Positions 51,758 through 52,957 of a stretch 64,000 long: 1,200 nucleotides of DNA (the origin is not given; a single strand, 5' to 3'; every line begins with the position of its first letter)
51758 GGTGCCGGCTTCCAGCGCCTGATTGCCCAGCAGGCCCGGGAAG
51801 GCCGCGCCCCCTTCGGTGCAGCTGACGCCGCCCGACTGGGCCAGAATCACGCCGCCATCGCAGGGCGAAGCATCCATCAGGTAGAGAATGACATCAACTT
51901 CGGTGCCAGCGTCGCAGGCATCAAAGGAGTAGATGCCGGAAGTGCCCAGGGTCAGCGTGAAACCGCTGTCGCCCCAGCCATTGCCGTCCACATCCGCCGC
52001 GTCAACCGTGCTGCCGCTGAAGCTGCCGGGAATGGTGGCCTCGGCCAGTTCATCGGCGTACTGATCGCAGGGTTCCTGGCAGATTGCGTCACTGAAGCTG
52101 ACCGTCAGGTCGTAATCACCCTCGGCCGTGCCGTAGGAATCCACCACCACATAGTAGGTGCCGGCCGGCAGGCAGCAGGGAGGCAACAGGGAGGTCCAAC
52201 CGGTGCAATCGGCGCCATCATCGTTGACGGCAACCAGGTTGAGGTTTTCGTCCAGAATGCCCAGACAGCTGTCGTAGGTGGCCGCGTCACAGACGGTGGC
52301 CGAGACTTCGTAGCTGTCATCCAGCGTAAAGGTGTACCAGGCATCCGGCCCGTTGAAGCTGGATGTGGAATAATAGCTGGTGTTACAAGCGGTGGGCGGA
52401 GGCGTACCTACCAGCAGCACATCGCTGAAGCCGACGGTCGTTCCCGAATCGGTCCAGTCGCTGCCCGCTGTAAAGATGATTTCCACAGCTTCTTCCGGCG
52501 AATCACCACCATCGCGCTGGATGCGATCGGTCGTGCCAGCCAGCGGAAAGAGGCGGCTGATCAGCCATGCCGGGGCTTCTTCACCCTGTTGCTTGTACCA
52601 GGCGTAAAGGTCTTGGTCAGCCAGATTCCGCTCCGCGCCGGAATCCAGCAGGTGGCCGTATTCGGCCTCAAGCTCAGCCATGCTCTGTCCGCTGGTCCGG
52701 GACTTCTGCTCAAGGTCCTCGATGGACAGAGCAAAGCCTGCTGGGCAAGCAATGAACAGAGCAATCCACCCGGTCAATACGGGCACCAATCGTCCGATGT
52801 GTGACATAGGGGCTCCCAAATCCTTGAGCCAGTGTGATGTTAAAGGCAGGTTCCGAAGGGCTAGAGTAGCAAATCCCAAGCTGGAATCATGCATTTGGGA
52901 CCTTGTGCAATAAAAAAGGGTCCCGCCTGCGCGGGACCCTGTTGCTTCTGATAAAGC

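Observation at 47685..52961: Conserved upstream element (ECF-like GGAAC box) and identical RBS/start context shared by giant genes B and C; each gene has its own terminator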

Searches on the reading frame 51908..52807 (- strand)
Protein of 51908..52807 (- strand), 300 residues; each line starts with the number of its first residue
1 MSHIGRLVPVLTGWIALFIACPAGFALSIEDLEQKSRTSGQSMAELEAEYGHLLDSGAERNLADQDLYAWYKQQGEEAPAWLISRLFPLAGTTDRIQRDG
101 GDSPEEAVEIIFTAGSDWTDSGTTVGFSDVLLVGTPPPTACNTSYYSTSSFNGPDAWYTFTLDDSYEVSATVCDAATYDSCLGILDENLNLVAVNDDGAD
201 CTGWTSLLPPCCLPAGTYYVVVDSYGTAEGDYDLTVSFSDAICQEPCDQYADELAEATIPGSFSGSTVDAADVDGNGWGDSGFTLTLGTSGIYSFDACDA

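Call 54: find_homologous_proteins(query=window:51908-52807:-, max_evalue=1e-8)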
Query window:51908-52807:- (300 aa): 2 proteins with E <= 1e-8 among 2108 candidates.
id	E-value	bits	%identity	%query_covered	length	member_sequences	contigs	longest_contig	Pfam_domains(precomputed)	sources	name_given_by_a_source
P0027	4.3e-157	540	87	92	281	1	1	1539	-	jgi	jgi:hypothetical protein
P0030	1.2e-45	174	43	78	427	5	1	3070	PF18962.8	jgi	jgi:hypothetical protein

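Call 55: find_encoding_contigs(protein=P0030, flank=5000, max_places=5)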
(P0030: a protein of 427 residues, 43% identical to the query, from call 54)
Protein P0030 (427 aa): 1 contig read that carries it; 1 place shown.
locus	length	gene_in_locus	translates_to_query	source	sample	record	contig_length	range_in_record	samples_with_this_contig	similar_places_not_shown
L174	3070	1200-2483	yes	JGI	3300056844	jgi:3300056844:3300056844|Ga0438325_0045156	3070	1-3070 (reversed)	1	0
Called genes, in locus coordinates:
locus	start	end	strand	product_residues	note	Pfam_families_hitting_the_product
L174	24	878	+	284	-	PF18962:Por_Secre_tail (weak)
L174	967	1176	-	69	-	-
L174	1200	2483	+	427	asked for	PF18962:Por_Secre_tail (weak)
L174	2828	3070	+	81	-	?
